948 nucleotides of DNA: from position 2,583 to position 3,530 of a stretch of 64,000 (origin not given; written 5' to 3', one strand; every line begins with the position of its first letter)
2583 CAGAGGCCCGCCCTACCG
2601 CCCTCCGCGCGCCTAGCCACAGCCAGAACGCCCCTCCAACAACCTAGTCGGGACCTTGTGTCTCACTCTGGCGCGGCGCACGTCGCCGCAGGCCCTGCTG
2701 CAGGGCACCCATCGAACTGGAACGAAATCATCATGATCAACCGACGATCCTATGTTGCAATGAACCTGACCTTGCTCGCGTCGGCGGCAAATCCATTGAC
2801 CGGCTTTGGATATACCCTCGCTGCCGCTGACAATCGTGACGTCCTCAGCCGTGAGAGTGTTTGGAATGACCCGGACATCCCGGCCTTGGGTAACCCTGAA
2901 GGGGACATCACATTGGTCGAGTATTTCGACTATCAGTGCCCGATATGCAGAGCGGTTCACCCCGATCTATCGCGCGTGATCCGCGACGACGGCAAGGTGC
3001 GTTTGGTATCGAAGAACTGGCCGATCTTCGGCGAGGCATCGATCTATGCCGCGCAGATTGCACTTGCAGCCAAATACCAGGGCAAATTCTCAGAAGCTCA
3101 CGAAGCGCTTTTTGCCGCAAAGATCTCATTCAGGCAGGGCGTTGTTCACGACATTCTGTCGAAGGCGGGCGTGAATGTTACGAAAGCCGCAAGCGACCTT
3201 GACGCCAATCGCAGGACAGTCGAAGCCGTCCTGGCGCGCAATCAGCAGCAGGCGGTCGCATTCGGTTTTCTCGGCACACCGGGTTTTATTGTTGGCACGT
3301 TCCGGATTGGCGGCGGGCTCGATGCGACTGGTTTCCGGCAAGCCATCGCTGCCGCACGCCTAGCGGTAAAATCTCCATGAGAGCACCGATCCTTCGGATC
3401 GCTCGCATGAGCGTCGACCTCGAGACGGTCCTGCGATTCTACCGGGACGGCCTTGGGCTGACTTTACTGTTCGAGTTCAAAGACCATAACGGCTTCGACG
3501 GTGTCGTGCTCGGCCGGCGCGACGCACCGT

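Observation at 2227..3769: Candidate ribosome-arrest uORF (RGPP motif) controlling a DsbA-like/VOC operon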

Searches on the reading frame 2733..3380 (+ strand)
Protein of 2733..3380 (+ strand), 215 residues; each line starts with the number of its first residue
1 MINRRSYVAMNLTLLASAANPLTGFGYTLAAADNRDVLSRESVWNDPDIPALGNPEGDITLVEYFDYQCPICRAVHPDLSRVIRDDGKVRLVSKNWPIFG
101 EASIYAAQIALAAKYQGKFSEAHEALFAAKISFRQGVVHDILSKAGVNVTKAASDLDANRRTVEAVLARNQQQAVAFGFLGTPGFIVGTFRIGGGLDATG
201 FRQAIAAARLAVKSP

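Call 5: search_protein_families(library=pfam, proteins=[window:2733-3380:+], max_evalue=1)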
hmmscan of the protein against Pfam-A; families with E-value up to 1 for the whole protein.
window:2733-3380:+ (215 aa): 4 families
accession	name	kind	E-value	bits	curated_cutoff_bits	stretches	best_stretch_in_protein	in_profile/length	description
PF13462.12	Thioredoxin_4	-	1.4e-18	68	23.2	1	50-205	6-163/165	Thioredoxin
PF01323.26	DSBA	-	2.5e-16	60.5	25.6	1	60-205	1-190/191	DSBA-like thioredoxin domain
PF13098.12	Thioredoxin_2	-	0.053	14.3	27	1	56-203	4-102/104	Thioredoxin-like domain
PF13384.12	HTH_23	-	0.11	12.8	24.6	1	142-170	13-41/50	Homeodomain-like domain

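Call 8: find_encoding_contigs(protein=window:2733-3380:+, flank=4000, max_places=10)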
Protein window:2733-3380:+ (215 aa): 5 contigs read that carry it; 5 places shown.
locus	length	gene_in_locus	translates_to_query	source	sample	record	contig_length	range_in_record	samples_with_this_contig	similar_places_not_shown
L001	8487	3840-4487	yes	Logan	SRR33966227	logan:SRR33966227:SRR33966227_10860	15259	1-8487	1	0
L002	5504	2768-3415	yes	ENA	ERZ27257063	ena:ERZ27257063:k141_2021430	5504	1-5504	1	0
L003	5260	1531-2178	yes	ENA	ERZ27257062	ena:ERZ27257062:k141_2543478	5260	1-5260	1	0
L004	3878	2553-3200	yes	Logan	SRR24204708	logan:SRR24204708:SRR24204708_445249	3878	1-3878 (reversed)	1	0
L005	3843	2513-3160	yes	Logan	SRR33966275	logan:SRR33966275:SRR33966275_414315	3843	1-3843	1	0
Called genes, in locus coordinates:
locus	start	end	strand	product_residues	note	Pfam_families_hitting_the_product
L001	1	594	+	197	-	?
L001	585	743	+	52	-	-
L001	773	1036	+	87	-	-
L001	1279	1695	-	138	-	-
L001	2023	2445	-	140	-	-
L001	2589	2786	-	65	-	-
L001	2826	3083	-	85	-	-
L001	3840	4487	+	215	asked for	PF13462:Thioredoxin_4, PF01323:DSBA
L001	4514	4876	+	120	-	PF00903:Glyoxalase, PF22658:YycE-like_N, PF22659:YycE-like_C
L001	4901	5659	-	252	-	PF00106:adh_short, PF08659:KR, PF23441:SDR (weak), PF13561:adh_short_C2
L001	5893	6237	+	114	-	-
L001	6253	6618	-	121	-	PF07238:PilZ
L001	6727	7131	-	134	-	-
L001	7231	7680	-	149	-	PF04173:DoxD (faint), PF07681:DoxX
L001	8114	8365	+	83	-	-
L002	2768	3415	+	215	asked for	PF13462:Thioredoxin_4, PF01323:DSBA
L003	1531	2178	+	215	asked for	PF13462:Thioredoxin_4, PF01323:DSBA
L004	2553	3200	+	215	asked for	PF13462:Thioredoxin_4, PF01323:DSBA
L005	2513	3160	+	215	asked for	PF13462:Thioredoxin_4, PF01323:DSBA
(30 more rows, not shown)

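Call 9: find_related_loci(query=window:2733-3380:+, collection=genome_contigs, flank=4000)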
Query window:2733-3380:+ (215 aa) in genome_contigs; peptide patterns used: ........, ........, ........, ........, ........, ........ (x = any residue, [..] = any of these).
562 stretches matched a pattern; 400 encode a relative of the query (tblastn E <= 1e-3); the best 80 are kept; 80 distinct loci.
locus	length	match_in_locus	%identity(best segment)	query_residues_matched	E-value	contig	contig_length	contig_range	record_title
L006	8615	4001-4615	82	1-205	2e-116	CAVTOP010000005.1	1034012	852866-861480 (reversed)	MAG: uncultured Alphaproteobacteria bacterium isolate MFD06229.bin.1.283 genome assembly, contig: contig_1383, whole gen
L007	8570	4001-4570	57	8-202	7e-71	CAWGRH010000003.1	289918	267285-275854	MAG: uncultured Alphaproteobacteria bacterium isolate MFD05513.bin.2.150 genome assembly, contig: contig_15086, whole ge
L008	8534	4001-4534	57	36-213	7e-71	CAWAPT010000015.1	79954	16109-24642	MAG: uncultured Alphaproteobacteria bacterium isolate MFD04434.bin.2.46 genome assembly, contig: contig_62544, whole gen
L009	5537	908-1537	52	1-214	2e-70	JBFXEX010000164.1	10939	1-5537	MAG: Xanthobacteraceae bacterium isolate CA_2019_TPIn_126 NODE_22129_length_10939_cov_5.487329_TPIn, whole genome shotgu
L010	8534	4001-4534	58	28-206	1e-69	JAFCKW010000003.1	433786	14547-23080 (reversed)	Bradyrhizobium diazoefficiens strain SZCCT0138 NODE_3, whole genome shotgun sequence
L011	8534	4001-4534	57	28-206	3e-69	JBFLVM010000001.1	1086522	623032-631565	MAG: Pseudomonadota bacterium isolate MAG006 MAG006_1, whole genome shotgun sequence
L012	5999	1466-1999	57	28-206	3e-69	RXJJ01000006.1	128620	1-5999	MAG: Bradyrhizobiaceae bacterium isolate AWTP1-12 sample_193_scaffold_71, whole genome shotgun sequence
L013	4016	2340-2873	56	28-206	5e-69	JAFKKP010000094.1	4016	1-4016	MAG: Hyphomicrobiales bacterium isolate SCN18_14_9_16_R3_B_60_10 SCN18_14_9_16_R3_B_scaffold_5697, whole genome shotgun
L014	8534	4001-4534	56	36-213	4e-68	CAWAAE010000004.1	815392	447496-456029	MAG: uncultured Alphaproteobacteria bacterium isolate MFD01716.bin.1.49 genome assembly, contig: contig_21581, whole gen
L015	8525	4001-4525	57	40-214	4e-68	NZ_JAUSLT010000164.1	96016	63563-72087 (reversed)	MAG: Bradyrhizobium sp. isolate E19_concoct.bin.29 E19_k141_752281, whole genome shotgun sequence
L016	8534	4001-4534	56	36-213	3e-68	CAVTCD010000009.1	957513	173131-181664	MAG: uncultured Alphaproteobacteria bacterium isolate MFD01716.bin.2.50 genome assembly, contig: contig_9985, whole geno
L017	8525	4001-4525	57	40-214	2e-68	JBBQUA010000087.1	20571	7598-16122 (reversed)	MAG: Hyphomicrobiales bacterium isolate Co_metawrap_1873 Cmw_1873_k141_10183846_length_20571_cov_11.9978, whole genome s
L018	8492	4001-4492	60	40-203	1e-67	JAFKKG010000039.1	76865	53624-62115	MAG: Hyphomicrobiales bacterium isolate SCN18_10_11_15_R3_B_63_59 SCN18_10_11_15_R3_B_scaffold_271, whole genome shotgun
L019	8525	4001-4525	57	40-214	1e-67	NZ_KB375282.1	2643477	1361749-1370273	Afipia broomeae ATCC 49717 supercont1.1, whole genome shotgun sequence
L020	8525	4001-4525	57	40-214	2e-67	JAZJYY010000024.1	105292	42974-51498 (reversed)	MAG: Pseudomonadota bacterium isolate ADI_H2L1_1_122_18_3-bin002 ADIH2L11_B002_0_000000000024, whole genome shotgun sequ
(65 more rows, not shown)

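Call 14: search_protein_families(library=pfam, proteins=[L019:1060-1794:+, L019:1791-3890:+, L019:3899-4534:+, L019:4541-5020:+, L019:102-614:+], max_evalue=0.01)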
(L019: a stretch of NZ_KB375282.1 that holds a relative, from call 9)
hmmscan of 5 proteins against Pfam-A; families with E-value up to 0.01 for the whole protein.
L019:1060-1794:+ (244 aa): 1 family
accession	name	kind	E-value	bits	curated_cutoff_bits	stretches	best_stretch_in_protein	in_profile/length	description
PF03734.19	YkuD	-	8.4e-24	85.3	23.4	1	86-220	3-146/146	L,D-transpeptidase catalytic domain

L019:1791-3890:+ (699 aa): 3 families
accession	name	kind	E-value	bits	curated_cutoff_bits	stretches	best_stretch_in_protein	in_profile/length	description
PF02683.22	DsbD_TM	-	6.7e-23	81.6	27.1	1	300-513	4-215/219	Cytochrome C biogenesis protein transmembrane domain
PF11412.14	DsbD_N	-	1.9e-17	63.8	25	1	49-150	16-111/119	Thiol:disulfide interchange protein DsbD, N-terminal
PF13899.12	Thioredoxin_7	-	6.3e-12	45.9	27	1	580-665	2-83/83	Thioredoxin-like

L019:3899-4534:+ (211 aa): 4 families
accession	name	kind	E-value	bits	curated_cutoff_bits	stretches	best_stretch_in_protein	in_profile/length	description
PF01323.26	DSBA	-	9.3e-21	74.9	25.6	1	55-200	1-190/191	DSBA-like thioredoxin domain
PF13462.12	Thioredoxin_4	-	5.1e-19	69.5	23.2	1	45-201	6-164/165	Thioredoxin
PF13098.12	Thioredoxin_2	-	1.6e-05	25.7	27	1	51-198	4-102/104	Thioredoxin-like domain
PF00085.26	Thioredoxin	-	0.0041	17.6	23.5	0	53-82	19-48/103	Thioredoxin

L019:4541-5020:+ (159 aa): 0 families

L019:102-614:+ (170 aa): 0 families

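Call 15: search_protein_families(library=ncbifam, proteins=[window:2733-3380:+, L019:1060-1794:+], max_evalue=10)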
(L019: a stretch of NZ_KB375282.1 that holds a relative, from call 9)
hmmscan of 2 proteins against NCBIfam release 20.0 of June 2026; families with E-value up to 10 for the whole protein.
window:2733-3380:+ (215 aa): 3 families
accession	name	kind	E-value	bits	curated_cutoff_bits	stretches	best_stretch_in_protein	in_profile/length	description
NF041057.1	Rcas_1661_fam_Se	equivalog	6.8e-13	48.7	190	1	50-206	82-245/247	Rcas_1661 family thioredoxin-like (seleno)lipoprotein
TIGR00385.1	dsbE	subfamily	0.091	12.3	123.15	1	56-92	62-96/173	DsbE family thiol:disulfide interchange protein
NF053516.1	TranRepPrsAVib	equivalog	0.12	12.2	300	1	116-172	8-63/208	TetR family transcriptional repressor PsrA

L019:1060-1794:+ (244 aa): 6 families
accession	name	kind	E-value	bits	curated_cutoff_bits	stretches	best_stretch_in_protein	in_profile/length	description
NF047955.1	TransPepLdtE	equivalog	3.6e-18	65.8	480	1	100-223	112-235/322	L,D-transpeptidase LdtE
NF007612.0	PRK10260.1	equivalog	1.4e-16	60.4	583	1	111-224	126-237/306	L,D-transpeptidase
NF007563.0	PRK10190.1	equivalog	5.3e-16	58.7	517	1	108-222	120-232/310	L,D-transpeptidase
NF040925.1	LD_carbox_ElsL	exception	2.6e-08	33.8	270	1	173-225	108-162/164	cell wall-recycling L,D-carboxypeptidase ElsL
NF009120.0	PRK12472.1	subfamily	0.11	11.3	369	1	190-229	132-171/508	hypothetical protein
NF004785.0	PRK06132.1-2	subfamily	0.12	11.6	169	1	193-230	144-180/353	hypothetical protein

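Call 74: search_dna_similar(query=L019:1791-3890:+, collection=plasmids, mode=protein, max_rows=25)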
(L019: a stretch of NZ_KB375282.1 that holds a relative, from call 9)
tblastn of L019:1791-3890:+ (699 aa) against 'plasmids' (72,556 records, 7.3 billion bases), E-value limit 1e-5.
Records with a match: 350; places in all: 367; records where one place covers at least 80% of the query: 137.
Best place of each record, by identity: <60% 350.
By first word of the organism name: Pantoea 98; Cronobacter 27; Burkholderia 26; Phaeobacter 18; Acinetobacter 9; Dinoroseobacter 8; Sulfitobacter 8; Roseovarius 8; Erwinia 8; Agrobacterium 7; and 66 more.
By predicted mobility (MOB-suite, as given by PLSDB): non-mobilizable 240; conjugative 85; mobilizable 25.
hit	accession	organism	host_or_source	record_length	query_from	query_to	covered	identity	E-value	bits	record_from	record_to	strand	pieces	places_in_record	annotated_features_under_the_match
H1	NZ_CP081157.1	Jannaschia sp. M317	-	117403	32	689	94%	41.1%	2e-115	389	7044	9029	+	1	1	protein-disulfide reductase DsbD domain-containing protein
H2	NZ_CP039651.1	Azospirillum sp. TSA2s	Soil,rice paddy soil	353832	56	689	91%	42.4%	9e-120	402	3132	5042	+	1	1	protein-disulfide reductase DsbD domain-containing protein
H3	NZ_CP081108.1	Ruegeria sp. B32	-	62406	22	690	96%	39.9%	3e-120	403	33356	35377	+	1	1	protein-disulfide reductase DsbD domain-containing protein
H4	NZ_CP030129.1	Indioceanicola profundi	sediment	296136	36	694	94%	39.9%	3e-105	360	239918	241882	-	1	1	protein-disulfide reductase DsbD domain-containing protein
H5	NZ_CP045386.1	Ruegeria sp. THAF33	pure culture,Surface of a polyethylene ...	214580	28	693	95%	39.4%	2e-116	392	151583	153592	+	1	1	protein-disulfide reductase DsbD domain-containing protein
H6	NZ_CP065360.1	Ruegeria sp. SCSIO 43209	Galaxea fascicularis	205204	28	693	95%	38.9%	5e-114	385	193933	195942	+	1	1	protein-disulfide reductase DsbD domain-containing protein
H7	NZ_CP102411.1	Ruegeria sp. YS9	seaweed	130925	28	693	95%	38.7%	2e-115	389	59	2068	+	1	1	none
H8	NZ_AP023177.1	Paraburkholderia largidicola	Physopelta gutta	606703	6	689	98%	37.5%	1e-105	361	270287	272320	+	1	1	protein-disulfide reductase DsbD domain-containing protein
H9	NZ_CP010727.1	Phaeobacter inhibens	cell culture,clam larvae aquaculture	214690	6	693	98%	37.1%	4e-106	362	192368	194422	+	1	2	protein-disulfide reductase DsbD domain-containing protein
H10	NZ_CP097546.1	Dinoroseobacter shibae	Prorocentrum lima,pure culture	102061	6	693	98%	37.0%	3e-107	365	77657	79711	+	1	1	protein-disulfide reductase DsbD domain-containing protein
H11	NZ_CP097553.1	Dinoroseobacter shibae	Alexandrium ostenfeldii,pure culture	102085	6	693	98%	37.0%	3e-107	365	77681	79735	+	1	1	protein-disulfide reductase DsbD domain-containing protein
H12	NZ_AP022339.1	Mameliella alba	-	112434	56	689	91%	40.0%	1e-116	393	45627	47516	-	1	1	protein-disulfide reductase DsbD domain-containing protein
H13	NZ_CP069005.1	Sulfitobacter mediterraneus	Skeletonema costatum,The surface ...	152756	1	693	99%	36.5%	3e-106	363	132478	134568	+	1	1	protein-disulfide reductase DsbD domain-containing protein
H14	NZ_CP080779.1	Aliiroseovarius crassostreae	-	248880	34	689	94%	38.5%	3e-114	385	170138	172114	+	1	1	protein-disulfide reductase DsbD domain-containing protein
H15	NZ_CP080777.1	Aliiroseovarius crassostreae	-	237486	34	689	94%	38.5%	6e-114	385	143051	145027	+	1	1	protein-disulfide reductase DsbD domain-containing protein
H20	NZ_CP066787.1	Martelella lutilitoris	single cell,cold seep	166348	32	690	94%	38.2%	2e-118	398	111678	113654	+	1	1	protein-disulfide reductase DsbD domain-containing protein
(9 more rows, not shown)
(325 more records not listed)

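Call 75: get_annotated_region(hit=H2, flank=2500)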
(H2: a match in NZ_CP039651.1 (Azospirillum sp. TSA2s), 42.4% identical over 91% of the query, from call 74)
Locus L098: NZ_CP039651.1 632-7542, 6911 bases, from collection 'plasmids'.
description: Azospirillum sp. TSA2s plasmid p1
organism: Azospirillum sp. TSA2s (NCBI taxid 709810)
taxonomy: Bacteria; Pseudomonadota; Alphaproteobacteria; Rhodospirillales; Azospirillaceae; Azospirillum; Azospirillum sp. TSA2s
host: -; source: Soil,rice paddy soil; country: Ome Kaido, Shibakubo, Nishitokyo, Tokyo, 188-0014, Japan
typing (MOB-suite, as given by PLSDB): mobilizable; relaxase MOBH,MOBP
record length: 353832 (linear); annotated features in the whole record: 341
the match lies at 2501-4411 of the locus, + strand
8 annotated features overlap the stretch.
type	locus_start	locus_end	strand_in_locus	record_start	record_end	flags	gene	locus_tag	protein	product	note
CDS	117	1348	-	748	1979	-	-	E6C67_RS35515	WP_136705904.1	IS3 family transposase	-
CDS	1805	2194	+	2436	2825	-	-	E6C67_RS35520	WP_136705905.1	hypothetical protein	-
CDS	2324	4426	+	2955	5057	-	-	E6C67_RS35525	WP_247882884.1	protein-disulfide reductase DsbD domain-containing protein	-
CDS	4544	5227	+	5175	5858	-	-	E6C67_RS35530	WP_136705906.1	DsbA family protein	-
CDS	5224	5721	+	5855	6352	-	-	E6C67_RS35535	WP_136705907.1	hypothetical protein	-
CDS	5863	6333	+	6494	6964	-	-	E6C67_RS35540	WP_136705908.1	DUF2892 domain-containing protein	-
CDS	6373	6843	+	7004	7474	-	-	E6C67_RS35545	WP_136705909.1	sulfur transferase domain-containing protein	-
CDS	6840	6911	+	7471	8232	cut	-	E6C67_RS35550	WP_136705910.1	MBL fold metallo-hydrolase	-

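Call 76: get_annotated_region(hit=H20, flank=2500)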
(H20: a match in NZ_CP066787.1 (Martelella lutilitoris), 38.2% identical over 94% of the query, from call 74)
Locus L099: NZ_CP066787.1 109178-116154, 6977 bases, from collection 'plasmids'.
description: Martelella lutilitoris strain ZRK001 plasmid plas-001, complete sequence
organism: Martelella lutilitoris (NCBI taxid 2583532)
taxonomy: Bacteria; Pseudomonadota; Alphaproteobacteria; Hyphomicrobiales; Aurantimonadaceae; Martelella; Martelella lutilitoris
host: -; source: single cell,cold seep; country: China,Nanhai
typing (MOB-suite, as given by PLSDB): mobilizable; replicon rep_cluster_354; relaxase MOBQ
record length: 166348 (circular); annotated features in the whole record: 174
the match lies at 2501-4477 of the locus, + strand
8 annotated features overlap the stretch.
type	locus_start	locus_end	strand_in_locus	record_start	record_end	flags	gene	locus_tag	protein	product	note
CDS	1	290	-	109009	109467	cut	-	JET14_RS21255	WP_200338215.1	cytochrome c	-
CDS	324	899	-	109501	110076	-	-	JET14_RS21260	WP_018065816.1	L,D-transpeptidase family protein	-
CDS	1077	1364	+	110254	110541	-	-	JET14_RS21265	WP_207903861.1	DUF2933 domain-containing protein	-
CDS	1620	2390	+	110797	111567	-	-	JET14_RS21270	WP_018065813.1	DsbA family protein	-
CDS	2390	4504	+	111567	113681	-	-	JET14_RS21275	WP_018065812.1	protein-disulfide reductase DsbD domain-containing protein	-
CDS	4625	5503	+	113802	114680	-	-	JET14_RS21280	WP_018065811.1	cation diffusion facilitator family transporter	-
CDS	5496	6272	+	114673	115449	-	-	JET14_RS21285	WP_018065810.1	hypothetical protein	-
CDS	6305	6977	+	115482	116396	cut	-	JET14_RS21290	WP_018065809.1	EamA family transporter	-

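Call 82: search_solved_structures(query=window:2733-3380:+, max_evalue=0.001)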
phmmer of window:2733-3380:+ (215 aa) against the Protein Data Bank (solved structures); distinct sequences matched with E-value up to 0.001: 15.
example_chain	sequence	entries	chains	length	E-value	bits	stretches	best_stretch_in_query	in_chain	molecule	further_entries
3gyk_A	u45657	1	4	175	7.5e-35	123.9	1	39-211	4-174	27kDa outer membrane protein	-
7rgv_A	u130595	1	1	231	8.1e-23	84.6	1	40-210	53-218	Thioredoxin domain-containing protein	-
4gxz_A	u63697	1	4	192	2.4e-16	63.5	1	39-197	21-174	Suppression of copper sensitivity protein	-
6eez_A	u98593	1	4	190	8.8e-16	61.7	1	46-204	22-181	DsbA-like disulfide oxidoreductase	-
4pwp_A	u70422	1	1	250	1.2e-14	57.9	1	23-205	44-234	DsbA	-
4pwo_A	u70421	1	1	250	1.9e-14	57.3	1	23-205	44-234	DsbA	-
7unn_A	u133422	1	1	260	7.5e-14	55.4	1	23-205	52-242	Thioredoxin domain-containing protein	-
7uno_A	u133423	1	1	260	1.2e-12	51.4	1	23-205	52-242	Thioredoxin domain-containing protein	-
6nen_A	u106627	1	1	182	6.7e-12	49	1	40-199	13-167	Copper resistance protein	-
6mhh_A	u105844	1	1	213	8.9e-12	48.6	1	39-199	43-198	Metal resistance protein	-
4xvw_A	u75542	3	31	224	9.5e-12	48.5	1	40-199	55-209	DsbA-like protein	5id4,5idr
7jve_A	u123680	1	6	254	2.9e-09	40.4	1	49-188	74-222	DsbA family protein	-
9edl_A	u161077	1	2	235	4.4e-06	30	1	42-150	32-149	Conserved hypothetical lipoprotein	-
3eu3_A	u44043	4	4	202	2.1e-05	27.8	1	45-151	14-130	BdbD | Disulfide bond formation protein D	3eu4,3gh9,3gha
4n30_A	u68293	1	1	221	0.00011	25.4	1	53-133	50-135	Protein disulfide isomerase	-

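Call 87: get_annotated_region(hit=H4, flank=2000)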
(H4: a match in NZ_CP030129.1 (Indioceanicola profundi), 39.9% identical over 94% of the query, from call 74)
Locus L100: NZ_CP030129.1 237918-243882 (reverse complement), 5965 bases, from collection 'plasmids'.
description: Indioceanicola profundi strain SCSIO 08040 plasmid unnamed3, complete sequence
organism: Indioceanicola profundi (NCBI taxid 2220096)
taxonomy: Bacteria; Pseudomonadota; Alphaproteobacteria; Rhodospirillales; Azospirillaceae; Indioceanicola; Indioceanicola profundi
host: -; source: sediment; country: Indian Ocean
typing (MOB-suite, as given by PLSDB): conjugative; relaxase MOBP; mating-pair formation MPF_T
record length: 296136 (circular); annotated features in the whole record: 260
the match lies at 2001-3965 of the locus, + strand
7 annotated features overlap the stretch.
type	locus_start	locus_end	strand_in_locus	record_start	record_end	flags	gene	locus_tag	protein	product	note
CDS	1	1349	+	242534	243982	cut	-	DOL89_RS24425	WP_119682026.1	multicopper oxidase family protein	-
CDS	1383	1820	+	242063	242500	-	-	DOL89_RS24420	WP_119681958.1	DUF411 domain-containing protein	-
CDS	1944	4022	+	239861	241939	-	-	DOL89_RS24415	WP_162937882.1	protein-disulfide reductase DsbD domain-containing protein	-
CDS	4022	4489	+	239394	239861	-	-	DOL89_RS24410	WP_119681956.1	cytochrome c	-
CDS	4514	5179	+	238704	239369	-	-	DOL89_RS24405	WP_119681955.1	SCO family protein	-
CDS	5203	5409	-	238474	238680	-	-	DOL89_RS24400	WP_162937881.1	hypothetical protein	-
CDS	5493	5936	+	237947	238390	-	-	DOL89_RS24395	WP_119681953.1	copper chaperone PCu(A)C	-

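Call 88: get_annotated_region(hit=H8, flank=2000)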
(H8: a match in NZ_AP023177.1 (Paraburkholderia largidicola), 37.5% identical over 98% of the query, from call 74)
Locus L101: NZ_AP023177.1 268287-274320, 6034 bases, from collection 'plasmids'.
description: Paraburkholderia sp. PGU16 plasmid PPGU16_p2, complete sequence
organism: Paraburkholderia largidicola (NCBI taxid 2735433)
taxonomy: Bacteria; Pseudomonadota; Betaproteobacteria; Burkholderiales; Burkholderiaceae; Paraburkholderia; Paraburkholderia largidicola
host: -; source: Physopelta gutta; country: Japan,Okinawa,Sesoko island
typing (MOB-suite, as given by PLSDB): non-mobilizable; mating-pair formation MPF_T
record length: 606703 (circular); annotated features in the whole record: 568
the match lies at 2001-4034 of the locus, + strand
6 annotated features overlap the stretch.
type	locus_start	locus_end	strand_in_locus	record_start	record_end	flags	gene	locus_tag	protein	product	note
CDS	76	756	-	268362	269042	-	-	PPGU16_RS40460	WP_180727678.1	peroxiredoxin-like family protein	-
CDS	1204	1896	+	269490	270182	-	-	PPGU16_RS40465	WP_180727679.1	DUF1223 domain-containing protein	-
CDS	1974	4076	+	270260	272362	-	-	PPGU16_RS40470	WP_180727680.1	protein-disulfide reductase DsbD domain-containing protein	-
CDS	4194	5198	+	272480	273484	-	-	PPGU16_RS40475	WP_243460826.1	HD-GYP domain-containing protein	-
CDS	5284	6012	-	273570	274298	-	-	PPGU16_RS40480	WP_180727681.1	cytochrome c biogenesis CcdA family protein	-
CDS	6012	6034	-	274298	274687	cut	-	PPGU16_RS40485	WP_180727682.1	thioredoxin family protein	-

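Call 89: get_annotated_region(hit=H1, flank=2000)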
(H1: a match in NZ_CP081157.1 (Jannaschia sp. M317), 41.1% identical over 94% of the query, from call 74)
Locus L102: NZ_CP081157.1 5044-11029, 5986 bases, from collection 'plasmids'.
description: Jannaschia sp. M317 plasmid unnamed2, complete sequence
organism: Jannaschia sp. M317 (NCBI taxid 2867011)
taxonomy: Bacteria; Pseudomonadota; Alphaproteobacteria; Rhodobacterales; Roseobacteraceae; Jannaschia; Jannaschia sp. M317
host: -; source: -; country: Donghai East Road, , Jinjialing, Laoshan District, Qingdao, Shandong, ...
typing (MOB-suite, as given by PLSDB): non-mobilizable
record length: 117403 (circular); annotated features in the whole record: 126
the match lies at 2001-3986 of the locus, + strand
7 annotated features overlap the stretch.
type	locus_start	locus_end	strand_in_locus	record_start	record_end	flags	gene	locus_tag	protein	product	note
CDS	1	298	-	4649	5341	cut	-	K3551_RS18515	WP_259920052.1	L,D-transpeptidase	GO:0018104 - peptidoglycan-protein cross-linking [Evidence IEA]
CDS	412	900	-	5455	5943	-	-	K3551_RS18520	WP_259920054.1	disulfide bond formation protein B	-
CDS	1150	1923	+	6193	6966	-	-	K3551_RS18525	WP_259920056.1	DsbA family protein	-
CDS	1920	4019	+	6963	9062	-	-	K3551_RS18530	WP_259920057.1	protein-disulfide reductase DsbD domain-containing protein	-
CDS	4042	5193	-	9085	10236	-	ccmI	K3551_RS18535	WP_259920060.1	c-type cytochrome biogenesis protein CcmI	GO:0017004 - cytochrome complex assembly [Evidence IEA]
CDS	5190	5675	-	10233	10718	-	-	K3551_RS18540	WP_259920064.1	cytochrome c-type biogenesis protein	-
CDS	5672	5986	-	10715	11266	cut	-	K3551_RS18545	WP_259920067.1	DsbE family thiol:disulfide interchange protein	-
